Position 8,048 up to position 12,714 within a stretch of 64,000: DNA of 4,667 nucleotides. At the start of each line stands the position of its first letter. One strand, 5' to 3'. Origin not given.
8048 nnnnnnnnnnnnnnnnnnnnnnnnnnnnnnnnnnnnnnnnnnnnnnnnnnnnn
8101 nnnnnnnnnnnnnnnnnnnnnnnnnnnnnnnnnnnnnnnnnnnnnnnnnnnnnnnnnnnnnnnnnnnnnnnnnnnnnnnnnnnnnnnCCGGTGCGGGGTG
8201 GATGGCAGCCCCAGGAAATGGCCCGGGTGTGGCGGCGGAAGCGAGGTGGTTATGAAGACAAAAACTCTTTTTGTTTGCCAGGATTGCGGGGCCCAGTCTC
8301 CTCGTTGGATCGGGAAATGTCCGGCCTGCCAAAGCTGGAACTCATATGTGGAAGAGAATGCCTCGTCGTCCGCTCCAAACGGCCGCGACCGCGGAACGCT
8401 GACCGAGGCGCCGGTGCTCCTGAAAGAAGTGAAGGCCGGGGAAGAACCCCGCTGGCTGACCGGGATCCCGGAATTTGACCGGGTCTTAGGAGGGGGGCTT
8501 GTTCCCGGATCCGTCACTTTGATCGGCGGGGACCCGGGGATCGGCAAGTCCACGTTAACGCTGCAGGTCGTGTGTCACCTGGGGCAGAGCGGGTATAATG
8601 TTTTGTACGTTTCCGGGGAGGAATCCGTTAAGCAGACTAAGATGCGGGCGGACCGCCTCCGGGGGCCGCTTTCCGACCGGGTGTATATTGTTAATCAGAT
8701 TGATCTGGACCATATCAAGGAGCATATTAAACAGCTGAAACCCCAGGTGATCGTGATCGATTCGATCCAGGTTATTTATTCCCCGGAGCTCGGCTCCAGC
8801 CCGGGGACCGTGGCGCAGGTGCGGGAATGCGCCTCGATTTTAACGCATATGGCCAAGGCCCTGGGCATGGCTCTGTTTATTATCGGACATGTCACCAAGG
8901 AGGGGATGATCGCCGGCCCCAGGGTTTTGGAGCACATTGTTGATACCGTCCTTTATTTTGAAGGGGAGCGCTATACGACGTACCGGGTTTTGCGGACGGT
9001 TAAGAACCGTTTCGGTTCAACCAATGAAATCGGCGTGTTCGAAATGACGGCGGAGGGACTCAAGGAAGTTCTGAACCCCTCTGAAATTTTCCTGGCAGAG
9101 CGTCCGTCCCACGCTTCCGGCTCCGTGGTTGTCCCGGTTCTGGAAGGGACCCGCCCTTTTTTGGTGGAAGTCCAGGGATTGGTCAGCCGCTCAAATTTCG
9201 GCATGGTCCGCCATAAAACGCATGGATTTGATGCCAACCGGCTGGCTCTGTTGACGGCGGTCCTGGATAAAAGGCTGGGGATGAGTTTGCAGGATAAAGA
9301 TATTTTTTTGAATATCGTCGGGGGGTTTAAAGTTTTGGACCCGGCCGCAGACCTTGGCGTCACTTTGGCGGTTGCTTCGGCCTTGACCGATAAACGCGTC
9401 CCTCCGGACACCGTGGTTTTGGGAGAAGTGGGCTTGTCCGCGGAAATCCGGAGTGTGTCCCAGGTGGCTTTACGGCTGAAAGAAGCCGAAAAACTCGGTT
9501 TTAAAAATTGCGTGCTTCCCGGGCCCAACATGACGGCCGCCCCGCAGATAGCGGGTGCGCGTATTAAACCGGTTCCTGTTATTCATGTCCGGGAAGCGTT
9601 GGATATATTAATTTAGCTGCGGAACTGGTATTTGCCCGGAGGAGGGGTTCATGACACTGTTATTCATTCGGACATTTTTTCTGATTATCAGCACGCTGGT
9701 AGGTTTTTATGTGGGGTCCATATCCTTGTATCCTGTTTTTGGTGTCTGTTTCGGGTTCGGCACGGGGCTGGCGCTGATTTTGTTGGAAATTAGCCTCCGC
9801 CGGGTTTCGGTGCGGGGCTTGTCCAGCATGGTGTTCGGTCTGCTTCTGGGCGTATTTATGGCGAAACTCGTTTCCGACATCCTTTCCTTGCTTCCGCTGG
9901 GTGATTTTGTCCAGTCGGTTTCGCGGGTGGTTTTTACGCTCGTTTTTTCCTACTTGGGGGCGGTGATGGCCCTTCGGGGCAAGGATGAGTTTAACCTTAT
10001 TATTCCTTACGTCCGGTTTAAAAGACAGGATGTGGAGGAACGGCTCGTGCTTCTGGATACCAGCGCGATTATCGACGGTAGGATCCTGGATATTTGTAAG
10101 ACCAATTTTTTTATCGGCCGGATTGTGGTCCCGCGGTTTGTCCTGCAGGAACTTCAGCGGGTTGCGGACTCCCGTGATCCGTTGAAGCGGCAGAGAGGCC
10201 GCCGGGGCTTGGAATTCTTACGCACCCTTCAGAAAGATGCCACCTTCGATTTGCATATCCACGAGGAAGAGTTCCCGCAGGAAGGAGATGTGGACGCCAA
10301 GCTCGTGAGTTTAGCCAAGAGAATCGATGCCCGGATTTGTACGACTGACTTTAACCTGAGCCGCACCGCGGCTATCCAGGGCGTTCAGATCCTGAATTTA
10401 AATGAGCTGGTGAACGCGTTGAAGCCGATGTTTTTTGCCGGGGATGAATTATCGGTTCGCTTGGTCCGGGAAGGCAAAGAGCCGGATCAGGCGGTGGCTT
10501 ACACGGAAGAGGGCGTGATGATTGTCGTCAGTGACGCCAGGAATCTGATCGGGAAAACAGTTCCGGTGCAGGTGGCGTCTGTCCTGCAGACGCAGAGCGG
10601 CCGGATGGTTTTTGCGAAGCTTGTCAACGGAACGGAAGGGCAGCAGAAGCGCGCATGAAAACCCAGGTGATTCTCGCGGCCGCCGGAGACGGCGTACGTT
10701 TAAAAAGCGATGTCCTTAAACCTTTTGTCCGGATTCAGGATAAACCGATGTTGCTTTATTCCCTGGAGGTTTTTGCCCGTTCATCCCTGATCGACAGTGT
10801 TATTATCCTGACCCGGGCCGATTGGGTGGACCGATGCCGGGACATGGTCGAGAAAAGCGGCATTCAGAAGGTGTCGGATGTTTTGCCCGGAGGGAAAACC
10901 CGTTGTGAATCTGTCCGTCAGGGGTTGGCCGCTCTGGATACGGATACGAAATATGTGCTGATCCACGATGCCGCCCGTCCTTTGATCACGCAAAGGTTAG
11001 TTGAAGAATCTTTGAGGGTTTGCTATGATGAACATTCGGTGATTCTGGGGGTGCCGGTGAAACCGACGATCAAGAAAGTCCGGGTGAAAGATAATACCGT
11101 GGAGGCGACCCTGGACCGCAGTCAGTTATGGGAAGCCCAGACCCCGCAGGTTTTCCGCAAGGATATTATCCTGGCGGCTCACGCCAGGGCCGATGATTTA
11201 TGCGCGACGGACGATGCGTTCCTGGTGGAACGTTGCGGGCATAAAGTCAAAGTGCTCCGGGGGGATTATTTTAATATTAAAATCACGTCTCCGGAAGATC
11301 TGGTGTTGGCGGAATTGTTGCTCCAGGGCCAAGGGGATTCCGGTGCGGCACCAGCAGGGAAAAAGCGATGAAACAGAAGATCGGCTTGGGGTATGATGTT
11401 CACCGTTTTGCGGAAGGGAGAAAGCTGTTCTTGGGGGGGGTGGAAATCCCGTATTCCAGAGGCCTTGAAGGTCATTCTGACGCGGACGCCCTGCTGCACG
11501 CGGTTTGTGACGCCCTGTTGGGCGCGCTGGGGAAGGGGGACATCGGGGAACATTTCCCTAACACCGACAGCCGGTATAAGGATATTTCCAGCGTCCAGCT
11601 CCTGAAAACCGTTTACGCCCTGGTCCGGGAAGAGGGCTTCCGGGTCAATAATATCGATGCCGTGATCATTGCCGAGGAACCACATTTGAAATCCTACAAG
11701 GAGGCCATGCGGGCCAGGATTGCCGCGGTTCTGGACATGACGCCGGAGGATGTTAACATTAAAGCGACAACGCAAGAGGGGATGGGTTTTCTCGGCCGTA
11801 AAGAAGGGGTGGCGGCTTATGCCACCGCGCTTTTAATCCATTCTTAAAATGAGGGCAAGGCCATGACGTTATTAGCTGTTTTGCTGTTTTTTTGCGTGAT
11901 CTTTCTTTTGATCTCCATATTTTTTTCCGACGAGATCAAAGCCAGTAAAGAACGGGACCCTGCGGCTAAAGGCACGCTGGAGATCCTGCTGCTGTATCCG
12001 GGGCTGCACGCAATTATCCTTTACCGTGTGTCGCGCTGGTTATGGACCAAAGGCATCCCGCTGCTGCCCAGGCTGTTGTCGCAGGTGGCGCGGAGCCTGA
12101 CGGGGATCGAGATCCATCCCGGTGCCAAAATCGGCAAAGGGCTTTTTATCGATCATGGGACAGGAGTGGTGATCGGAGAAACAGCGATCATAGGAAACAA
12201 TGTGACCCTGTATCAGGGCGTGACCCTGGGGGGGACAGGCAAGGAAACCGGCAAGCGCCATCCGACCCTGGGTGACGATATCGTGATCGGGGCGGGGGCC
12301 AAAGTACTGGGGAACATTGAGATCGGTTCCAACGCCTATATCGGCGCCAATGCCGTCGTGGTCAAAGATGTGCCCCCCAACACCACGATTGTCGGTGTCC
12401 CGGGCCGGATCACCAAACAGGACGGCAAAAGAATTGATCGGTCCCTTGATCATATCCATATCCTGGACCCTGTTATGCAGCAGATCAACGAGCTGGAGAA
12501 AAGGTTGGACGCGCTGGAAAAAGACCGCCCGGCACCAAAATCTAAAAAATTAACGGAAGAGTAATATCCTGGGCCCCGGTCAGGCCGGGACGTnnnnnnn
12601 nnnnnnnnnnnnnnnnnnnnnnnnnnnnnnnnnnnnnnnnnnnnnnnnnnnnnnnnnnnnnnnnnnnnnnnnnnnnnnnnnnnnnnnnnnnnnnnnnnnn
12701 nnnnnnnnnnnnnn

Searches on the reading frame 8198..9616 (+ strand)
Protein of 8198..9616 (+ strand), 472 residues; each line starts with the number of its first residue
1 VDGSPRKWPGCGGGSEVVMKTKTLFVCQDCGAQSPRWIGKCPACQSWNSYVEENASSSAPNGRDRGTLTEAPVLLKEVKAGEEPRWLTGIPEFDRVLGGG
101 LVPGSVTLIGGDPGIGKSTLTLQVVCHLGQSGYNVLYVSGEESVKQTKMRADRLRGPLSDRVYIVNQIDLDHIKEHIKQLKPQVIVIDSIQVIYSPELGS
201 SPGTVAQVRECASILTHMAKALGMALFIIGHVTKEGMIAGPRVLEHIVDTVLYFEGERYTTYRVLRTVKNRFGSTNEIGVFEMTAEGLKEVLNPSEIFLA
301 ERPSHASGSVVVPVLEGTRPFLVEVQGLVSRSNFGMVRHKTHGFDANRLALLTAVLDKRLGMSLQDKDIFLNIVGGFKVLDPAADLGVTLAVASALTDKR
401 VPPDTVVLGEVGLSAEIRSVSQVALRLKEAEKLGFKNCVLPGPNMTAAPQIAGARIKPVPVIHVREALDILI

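Call 104: search_protein_families(library=pfam, proteins=[window:8198-9616:+], max_evalue=0.00001)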
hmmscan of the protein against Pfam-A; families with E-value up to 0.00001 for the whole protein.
window:8198-9616:+ (472 aa): 5 families
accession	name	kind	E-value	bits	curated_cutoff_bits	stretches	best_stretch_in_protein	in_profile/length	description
PF06745.19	ATPase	-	7.9e-20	71.7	26.6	2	88-152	3-68/231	KaiC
PF13481.12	AAA_25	-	1e-16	61.6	27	1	91-236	20-194/195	AAA domain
PF18073.7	Zn_ribbon_LapB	-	2.2e-11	43.7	25.7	1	25-51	1-27/28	Rubredoxin metal binding domain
PF03796.21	DnaB_C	-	2e-07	31.1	27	0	88-150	4-66/255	DnaB-like helicase C terminal domain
PF13541.12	ChlI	-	1.2e-06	28.8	27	1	360-443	36-120/121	Subunit ChlI of Mg-chelatase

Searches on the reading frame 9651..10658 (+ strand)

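Call 104: search_protein_families(library=pfam, proteins=[window:9651-10658:+], max_evalue=0.00001)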
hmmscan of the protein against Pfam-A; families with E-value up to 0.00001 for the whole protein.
window:9651-10658:+ (335 aa): 1 family
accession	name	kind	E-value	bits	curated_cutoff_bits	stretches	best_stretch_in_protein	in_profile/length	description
PF01850.27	PIN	-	3.7e-06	28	23.6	1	133-240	1-118/120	PIN domain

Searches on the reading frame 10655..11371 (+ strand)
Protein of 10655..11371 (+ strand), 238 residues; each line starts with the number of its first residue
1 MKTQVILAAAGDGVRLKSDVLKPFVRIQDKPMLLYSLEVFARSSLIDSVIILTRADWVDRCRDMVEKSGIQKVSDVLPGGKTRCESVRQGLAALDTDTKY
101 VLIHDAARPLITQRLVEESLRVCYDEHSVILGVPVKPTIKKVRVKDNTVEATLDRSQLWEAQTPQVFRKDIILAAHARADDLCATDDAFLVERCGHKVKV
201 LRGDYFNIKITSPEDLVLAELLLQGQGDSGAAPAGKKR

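Call 104: search_protein_families(library=pfam, proteins=[window:10655-11371:+], max_evalue=0.00001)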
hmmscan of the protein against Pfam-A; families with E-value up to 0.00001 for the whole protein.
window:10655-11371:+ (238 aa): 2 families
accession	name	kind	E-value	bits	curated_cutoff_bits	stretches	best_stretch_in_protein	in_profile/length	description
PF01128.25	IspD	-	5.9e-59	199.9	27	1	5-224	3-220/221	2-C-methyl-D-erythritol 4-phosphate cytidylyltransferase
PF12804.13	NTP_transf_3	-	2.1e-09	38.2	27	1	6-128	2-116/160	MobA-like NTP transferase domain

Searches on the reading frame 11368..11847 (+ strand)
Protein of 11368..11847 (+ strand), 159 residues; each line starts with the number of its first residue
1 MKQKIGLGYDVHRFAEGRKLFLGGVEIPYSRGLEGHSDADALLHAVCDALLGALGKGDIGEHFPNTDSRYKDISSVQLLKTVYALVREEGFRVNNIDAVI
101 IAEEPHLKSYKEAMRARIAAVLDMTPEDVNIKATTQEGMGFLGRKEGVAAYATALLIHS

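Call 105: search_protein_families(library=pfam, proteins=[window:11368-11847:+], max_evalue=0.00001)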
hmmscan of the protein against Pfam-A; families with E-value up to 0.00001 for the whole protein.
window:11368-11847:+ (159 aa): 1 family
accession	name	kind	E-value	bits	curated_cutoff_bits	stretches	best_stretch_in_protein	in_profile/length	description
PF02542.21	YgbB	-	3.3e-68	229.3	26.7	1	4-156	2-154/155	YgbB family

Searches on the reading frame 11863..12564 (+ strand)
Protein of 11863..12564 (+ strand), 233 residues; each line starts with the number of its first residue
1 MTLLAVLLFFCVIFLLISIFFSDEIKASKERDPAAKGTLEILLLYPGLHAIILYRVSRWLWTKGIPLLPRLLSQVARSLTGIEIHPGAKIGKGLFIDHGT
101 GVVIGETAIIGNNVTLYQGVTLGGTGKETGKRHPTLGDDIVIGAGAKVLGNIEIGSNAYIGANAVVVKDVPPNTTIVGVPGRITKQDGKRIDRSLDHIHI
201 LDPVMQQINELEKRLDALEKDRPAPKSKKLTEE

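Call 105: search_protein_families(library=pfam, proteins=[window:11863-12564:+], max_evalue=0.00001)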
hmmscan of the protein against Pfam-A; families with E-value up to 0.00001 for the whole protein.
window:11863-12564:+ (233 aa): 2 families
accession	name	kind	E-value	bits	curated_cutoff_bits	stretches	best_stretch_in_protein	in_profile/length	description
PF00132.30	Hexapep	-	2.9e-13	49.3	27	1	133-166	1-34/36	Bacterial transferase hexapeptide (six repeats)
PF14602.12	Hexapep_2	-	1.8e-07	31.2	27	0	99-117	15-33/34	Hexapeptide repeat of succinyl-transferase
